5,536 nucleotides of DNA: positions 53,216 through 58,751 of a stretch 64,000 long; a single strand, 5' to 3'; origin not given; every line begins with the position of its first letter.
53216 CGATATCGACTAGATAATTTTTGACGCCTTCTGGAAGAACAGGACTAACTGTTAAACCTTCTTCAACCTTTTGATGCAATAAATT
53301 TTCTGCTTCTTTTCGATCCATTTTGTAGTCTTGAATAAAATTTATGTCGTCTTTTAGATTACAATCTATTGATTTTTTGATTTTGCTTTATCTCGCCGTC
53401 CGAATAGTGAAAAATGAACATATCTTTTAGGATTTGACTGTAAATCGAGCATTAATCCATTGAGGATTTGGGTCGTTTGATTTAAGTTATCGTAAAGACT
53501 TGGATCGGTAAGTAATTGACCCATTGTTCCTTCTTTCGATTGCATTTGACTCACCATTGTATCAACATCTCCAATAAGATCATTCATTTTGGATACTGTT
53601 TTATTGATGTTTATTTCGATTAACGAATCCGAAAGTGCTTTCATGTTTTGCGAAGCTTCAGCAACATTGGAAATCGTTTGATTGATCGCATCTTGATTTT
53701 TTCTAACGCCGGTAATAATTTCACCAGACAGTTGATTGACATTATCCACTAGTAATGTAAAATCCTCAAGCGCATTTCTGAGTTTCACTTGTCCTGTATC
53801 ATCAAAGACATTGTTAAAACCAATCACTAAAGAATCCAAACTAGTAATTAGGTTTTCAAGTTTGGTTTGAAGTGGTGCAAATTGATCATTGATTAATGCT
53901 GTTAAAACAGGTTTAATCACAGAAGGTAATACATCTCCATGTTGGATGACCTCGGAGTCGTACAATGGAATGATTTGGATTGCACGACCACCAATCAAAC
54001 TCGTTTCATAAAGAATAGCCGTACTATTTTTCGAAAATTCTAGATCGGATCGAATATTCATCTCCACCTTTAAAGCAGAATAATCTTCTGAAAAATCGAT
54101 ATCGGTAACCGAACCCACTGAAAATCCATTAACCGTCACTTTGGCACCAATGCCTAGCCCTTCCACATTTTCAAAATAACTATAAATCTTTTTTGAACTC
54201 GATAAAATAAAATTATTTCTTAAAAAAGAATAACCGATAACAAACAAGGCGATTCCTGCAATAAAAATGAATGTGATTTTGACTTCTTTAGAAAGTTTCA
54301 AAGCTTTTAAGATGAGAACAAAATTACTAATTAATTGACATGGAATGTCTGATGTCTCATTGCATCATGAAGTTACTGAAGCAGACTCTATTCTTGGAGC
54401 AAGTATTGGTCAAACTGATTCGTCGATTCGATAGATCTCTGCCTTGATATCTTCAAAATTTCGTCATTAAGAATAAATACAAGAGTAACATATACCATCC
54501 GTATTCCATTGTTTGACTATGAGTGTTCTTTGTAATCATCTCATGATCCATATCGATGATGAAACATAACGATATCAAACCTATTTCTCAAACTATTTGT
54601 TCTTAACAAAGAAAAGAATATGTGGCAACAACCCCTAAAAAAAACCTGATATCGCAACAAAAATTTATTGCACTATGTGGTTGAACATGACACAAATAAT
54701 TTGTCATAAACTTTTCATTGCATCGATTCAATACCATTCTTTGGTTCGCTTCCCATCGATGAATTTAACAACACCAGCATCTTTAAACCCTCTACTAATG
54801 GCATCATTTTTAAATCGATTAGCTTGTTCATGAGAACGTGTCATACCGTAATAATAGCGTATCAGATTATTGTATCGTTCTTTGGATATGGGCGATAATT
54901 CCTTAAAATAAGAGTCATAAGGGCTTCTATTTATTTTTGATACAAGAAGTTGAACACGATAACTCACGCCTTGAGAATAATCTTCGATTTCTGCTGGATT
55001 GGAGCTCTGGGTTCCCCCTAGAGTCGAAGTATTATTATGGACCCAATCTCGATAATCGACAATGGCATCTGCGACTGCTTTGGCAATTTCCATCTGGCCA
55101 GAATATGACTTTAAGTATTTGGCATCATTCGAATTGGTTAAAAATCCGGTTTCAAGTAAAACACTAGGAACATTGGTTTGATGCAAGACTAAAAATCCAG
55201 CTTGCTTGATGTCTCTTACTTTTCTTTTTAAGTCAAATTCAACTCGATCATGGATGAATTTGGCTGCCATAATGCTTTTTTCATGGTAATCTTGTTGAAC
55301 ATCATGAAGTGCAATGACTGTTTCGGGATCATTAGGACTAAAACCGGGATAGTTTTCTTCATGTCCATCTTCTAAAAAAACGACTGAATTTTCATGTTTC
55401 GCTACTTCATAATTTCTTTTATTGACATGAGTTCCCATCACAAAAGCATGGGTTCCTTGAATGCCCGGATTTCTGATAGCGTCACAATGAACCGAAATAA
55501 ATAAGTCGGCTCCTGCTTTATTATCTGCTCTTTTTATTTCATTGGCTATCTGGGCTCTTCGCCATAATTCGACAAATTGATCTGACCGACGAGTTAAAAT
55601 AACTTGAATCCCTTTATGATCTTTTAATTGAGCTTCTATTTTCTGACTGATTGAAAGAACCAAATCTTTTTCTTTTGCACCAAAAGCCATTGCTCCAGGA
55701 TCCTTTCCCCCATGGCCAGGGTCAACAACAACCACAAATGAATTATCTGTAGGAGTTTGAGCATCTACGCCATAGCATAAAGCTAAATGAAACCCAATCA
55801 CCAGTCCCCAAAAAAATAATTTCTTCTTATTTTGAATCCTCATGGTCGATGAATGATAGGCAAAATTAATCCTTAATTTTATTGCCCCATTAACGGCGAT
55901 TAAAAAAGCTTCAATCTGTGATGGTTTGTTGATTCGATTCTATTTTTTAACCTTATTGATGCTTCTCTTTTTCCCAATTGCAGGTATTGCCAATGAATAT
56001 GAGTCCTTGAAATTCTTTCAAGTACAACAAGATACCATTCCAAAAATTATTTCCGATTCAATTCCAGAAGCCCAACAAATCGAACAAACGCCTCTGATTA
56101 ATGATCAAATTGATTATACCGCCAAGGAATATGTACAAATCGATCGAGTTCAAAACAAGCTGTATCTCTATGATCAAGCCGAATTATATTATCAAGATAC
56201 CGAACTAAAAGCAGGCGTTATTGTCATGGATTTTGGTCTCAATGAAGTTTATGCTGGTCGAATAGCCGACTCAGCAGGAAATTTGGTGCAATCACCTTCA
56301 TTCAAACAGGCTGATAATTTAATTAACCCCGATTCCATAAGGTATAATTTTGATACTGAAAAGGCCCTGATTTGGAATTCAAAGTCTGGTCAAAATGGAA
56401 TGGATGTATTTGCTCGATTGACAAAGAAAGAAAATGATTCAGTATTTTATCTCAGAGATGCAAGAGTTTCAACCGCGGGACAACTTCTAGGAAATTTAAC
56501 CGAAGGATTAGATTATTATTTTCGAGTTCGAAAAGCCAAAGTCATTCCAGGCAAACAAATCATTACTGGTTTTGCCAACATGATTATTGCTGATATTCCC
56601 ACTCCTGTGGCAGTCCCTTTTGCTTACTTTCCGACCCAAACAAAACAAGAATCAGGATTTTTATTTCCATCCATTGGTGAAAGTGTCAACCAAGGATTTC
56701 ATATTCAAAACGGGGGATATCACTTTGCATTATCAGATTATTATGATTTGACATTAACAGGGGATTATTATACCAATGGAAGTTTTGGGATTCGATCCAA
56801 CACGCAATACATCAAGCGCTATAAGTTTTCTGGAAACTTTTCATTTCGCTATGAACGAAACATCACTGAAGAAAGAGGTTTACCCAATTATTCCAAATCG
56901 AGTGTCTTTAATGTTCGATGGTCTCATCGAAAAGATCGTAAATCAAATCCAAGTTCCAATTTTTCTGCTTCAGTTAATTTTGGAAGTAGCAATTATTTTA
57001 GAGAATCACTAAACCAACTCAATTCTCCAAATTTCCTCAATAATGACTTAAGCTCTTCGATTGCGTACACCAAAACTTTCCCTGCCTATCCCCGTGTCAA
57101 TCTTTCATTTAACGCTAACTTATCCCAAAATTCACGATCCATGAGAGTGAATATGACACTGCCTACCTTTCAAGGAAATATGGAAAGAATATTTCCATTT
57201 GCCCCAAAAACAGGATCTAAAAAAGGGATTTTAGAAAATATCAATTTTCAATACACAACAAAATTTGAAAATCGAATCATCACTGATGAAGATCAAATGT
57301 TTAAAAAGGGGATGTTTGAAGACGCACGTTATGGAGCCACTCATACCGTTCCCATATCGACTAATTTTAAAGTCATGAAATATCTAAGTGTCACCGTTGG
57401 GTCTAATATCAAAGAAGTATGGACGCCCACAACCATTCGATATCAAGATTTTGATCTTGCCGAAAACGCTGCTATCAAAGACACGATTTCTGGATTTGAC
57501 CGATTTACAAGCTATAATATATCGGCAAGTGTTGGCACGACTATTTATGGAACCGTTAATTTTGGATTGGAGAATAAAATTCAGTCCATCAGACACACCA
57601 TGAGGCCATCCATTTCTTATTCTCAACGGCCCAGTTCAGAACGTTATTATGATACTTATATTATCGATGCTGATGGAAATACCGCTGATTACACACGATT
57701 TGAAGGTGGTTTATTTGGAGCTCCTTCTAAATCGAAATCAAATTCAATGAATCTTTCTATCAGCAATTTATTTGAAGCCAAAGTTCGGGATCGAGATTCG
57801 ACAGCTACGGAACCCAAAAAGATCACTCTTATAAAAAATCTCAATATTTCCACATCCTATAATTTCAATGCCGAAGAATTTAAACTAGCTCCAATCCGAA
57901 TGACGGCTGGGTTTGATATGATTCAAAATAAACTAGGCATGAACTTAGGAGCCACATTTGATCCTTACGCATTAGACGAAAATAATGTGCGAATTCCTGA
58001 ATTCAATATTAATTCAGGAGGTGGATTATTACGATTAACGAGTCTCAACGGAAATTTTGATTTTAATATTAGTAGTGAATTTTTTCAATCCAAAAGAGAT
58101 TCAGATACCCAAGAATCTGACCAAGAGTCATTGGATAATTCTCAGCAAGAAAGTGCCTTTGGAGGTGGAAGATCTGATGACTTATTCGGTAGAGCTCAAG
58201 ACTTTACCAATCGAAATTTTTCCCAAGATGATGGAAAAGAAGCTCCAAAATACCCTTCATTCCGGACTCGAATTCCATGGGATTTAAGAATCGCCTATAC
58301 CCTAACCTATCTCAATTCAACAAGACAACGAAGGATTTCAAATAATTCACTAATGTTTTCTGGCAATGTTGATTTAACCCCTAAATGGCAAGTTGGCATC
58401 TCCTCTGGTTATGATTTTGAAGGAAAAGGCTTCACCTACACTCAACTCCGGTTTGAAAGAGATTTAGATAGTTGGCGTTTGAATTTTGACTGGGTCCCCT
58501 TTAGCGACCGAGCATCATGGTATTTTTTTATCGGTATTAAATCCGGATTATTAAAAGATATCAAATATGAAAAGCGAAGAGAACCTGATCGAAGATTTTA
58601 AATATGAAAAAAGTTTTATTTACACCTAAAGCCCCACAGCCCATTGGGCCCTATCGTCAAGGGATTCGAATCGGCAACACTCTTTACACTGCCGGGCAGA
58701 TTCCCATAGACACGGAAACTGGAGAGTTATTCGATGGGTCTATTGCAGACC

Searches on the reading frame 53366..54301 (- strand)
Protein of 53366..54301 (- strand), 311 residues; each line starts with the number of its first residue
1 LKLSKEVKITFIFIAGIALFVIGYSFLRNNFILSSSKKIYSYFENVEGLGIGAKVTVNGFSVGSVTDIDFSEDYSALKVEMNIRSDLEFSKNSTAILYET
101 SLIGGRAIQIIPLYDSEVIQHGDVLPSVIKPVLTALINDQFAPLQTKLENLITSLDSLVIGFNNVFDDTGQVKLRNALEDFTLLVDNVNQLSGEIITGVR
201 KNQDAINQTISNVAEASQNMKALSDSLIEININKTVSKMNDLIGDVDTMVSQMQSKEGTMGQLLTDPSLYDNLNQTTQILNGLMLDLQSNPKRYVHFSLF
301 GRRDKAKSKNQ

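Call 70: search_protein_families(library=pfam, proteins=[window:53366-54301:-], max_evalue=0.00001)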
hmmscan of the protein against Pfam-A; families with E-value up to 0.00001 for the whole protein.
window:53366-54301:- (311 aa): 1 family
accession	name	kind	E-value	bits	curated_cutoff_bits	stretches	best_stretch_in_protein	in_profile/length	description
PF02470.25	MlaD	-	1.1e-16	61.3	25.1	1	37-112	3-80/81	MlaD protein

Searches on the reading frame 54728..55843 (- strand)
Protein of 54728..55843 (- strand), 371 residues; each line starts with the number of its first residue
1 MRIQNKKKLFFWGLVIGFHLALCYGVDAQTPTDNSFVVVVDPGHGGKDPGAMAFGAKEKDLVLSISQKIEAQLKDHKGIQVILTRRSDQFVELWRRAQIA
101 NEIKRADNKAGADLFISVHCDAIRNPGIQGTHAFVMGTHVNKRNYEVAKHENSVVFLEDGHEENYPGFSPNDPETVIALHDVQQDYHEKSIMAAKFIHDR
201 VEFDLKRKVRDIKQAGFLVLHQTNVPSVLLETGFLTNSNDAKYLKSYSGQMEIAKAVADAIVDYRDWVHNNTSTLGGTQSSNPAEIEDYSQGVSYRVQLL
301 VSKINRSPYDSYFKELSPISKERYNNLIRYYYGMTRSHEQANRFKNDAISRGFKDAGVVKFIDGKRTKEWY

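Call 70: search_protein_families(library=pfam, proteins=[window:54728-55843:-], max_evalue=0.00001)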
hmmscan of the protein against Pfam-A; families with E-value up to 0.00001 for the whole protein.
window:54728-55843:- (371 aa): 1 family
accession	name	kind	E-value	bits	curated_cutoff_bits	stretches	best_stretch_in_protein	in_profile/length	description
PF01520.23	Amidase_3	-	4.3e-49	167.3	27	1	38-261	1-172/174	N-acetylmuramoyl-L-alanine amidase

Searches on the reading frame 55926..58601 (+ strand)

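Call 70: search_protein_families(library=pfam, proteins=[window:55926-58601:+], max_evalue=0.00001)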
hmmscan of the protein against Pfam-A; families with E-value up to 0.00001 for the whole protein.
window:55926-58601:+ (891 aa): 1 family
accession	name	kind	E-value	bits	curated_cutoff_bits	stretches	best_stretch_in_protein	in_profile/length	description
PF19838.5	LptD_2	-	5.4e-159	530.2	22.5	1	212-681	1-464/464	LptD protein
